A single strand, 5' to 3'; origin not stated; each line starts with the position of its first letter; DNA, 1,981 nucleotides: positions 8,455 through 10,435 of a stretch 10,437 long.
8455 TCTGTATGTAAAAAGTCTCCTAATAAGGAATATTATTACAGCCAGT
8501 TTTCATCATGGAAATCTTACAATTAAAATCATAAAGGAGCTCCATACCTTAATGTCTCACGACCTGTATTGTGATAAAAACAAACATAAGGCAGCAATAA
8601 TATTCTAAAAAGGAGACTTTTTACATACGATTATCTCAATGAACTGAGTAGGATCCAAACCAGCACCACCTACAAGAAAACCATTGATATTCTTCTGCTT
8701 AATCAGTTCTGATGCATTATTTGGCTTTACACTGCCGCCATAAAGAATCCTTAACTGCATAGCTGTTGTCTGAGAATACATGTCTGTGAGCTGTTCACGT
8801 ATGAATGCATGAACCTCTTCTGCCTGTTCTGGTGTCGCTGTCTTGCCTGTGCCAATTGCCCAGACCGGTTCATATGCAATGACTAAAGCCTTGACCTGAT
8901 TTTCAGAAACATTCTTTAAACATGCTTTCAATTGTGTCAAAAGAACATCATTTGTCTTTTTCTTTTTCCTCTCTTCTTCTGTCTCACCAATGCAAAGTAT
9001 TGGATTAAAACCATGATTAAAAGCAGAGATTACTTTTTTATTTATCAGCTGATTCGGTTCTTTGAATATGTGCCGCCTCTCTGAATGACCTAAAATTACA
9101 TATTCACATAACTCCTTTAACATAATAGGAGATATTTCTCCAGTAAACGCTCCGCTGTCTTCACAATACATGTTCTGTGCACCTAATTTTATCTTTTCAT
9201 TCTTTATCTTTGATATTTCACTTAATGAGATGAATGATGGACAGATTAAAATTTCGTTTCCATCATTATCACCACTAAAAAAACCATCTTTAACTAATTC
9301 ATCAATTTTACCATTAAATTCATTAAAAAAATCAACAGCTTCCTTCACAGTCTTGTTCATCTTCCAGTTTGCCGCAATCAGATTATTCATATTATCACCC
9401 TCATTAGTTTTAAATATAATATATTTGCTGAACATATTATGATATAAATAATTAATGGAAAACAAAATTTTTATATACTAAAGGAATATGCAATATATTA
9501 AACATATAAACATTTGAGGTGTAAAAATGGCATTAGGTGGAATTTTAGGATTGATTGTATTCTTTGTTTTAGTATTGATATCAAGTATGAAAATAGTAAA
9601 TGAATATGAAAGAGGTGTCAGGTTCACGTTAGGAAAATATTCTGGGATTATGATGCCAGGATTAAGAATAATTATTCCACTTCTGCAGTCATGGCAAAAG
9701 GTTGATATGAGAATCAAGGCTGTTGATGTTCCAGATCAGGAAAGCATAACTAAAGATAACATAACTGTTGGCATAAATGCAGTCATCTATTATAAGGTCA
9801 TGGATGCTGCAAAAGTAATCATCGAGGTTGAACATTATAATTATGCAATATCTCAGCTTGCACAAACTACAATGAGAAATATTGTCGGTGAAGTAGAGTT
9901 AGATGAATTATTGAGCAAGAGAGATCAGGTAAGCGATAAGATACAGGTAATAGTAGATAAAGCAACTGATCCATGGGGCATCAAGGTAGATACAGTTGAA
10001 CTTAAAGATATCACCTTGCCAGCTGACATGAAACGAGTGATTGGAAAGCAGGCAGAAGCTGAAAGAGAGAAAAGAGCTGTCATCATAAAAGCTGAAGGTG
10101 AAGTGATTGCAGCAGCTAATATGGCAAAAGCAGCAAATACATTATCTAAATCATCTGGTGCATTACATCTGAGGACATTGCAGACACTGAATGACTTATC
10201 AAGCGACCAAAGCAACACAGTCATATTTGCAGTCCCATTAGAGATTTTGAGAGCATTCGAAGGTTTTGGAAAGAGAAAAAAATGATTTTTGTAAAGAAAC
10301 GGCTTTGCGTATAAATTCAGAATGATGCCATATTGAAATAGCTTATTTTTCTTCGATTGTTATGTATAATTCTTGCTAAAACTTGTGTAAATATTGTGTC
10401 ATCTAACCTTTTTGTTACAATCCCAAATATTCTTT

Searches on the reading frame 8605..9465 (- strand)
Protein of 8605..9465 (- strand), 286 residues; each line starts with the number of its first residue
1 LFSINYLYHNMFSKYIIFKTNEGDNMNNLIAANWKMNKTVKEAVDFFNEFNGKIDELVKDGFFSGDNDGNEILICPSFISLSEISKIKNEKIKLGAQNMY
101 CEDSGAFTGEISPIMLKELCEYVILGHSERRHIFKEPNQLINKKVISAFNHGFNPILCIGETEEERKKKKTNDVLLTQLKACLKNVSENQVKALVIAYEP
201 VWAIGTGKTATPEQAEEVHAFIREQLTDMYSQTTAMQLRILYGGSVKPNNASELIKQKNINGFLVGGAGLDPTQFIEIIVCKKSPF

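Call 3: search_protein_families(library=pfam, proteins=[window:8605-9465:-], max_evalue=0.001)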
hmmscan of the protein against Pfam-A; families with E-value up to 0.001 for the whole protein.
window:8605-9465:- (286 aa): 1 family
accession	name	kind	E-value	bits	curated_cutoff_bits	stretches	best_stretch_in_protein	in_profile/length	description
PF00121.24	TIM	-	6e-93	311.3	20.1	1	29-279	2-242/245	Triosephosphate isomerase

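Call 4: search_protein_families(library=ncbifam, proteins=[window:8605-9465:-], max_evalue=0.001)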
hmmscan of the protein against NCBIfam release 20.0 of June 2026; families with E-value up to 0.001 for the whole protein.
window:8605-9465:- (286 aa): 9 families
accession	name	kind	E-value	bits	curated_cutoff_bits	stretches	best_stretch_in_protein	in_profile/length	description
NF010569.0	PRK13962.1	equivalog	2.3e-90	303.6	883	1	23-279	394-641/645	bifunctional phosphoglycerate kinase/triosephosphate isomerase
NF000722.0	PRK00042.2-1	equivalog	3.7e-69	232.8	293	1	27-279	3-245/256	triose-phosphate isomerase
NF011497.0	PRK14905.1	equivalog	1.5e-61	208.7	485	1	31-279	9-256/357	triosephosphate isomerase/PTS system glucose/sucrose-specific transporter subunit IIB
NF011163.0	PRK14565.1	equivalog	4.9e-59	199.9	298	1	26-280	1-232/240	triosephosphate isomerase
NF012036.0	PRK15492.1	equivalog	8.6e-58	195.8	509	1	31-279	8-255/261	triosephosphate isomerase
NF000728.0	PRK00042.3-2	equivalog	3.5e-54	183.8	255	1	29-282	2-229/231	triose-phosphate isomerase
TIGR00419.1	tim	equivalog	1.4e-53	182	130.6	1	29-271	1-226/228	triose-phosphate isomerase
NF000729.0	PRK00042.3-3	equivalog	8.1e-32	110.9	309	1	72-279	37-231/234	triose-phosphate isomerase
NF003302.0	PRK04302.1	subfamily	5.6e-08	32.8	132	1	67-166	34-128/223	triose-phosphate isomerase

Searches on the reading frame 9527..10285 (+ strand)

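Call 3: search_protein_families(library=pfam, proteins=[window:9527-10285:+], max_evalue=0.001)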
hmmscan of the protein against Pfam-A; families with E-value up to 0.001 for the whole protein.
window:9527-10285:+ (252 aa): 2 families
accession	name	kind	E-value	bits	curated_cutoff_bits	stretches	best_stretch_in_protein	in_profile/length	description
PF01145.31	Band_7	-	6.7e-42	144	23.6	1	22-192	1-175/176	SPFH domain / Band 7 family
PF13421.11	Band_7_1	-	0.00017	21.8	24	1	106-177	135-208/211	SPFH domain-Band 7 family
